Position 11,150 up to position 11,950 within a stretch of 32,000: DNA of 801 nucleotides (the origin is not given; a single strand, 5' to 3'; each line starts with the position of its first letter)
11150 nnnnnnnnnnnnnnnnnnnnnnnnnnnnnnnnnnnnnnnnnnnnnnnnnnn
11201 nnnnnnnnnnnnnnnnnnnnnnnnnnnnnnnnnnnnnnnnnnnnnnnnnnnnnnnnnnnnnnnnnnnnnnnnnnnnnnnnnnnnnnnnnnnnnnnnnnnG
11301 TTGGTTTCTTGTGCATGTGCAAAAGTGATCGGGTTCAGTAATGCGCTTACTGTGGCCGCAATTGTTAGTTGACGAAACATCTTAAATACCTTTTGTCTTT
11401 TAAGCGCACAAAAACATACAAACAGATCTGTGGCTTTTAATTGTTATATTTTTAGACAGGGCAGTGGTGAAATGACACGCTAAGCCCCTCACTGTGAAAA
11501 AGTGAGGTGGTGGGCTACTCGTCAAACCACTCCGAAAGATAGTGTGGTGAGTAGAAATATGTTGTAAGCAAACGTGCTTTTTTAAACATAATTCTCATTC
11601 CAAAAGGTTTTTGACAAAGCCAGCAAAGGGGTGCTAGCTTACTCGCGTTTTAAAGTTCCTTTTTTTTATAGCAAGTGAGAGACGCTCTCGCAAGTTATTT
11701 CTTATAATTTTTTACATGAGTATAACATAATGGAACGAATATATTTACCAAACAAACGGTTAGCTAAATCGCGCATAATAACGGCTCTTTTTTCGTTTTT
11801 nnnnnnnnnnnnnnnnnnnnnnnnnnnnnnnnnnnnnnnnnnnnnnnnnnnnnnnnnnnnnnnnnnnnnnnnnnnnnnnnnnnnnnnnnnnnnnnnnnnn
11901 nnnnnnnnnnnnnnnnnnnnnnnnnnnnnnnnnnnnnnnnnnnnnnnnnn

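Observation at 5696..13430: Putative cyanophycin / beta-aspartyl-peptide utilisation locus built around a TonB-dependent receptor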

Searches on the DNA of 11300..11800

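Call 66: search_rna_families(source=window, start=11300, end=11800, threshold=evalue, max_evalue=1)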
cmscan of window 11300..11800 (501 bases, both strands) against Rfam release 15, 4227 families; matches with E-value up to 1: 0.
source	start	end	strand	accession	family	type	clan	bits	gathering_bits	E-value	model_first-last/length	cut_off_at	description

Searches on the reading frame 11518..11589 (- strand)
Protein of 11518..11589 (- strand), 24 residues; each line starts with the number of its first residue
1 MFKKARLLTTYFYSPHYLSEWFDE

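Call 76: search_protein_families(library=ncbifam, proteins=[window:11518-11589:-], max_evalue=10)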
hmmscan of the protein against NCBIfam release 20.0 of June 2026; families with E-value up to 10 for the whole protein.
seq(24 aa): 0 families

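Call 77: search_protein_families(library=pfam, proteins=[window:11518-11589:-], max_evalue=10)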
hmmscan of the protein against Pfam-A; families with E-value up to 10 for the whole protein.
seq(24 aa): 0 families
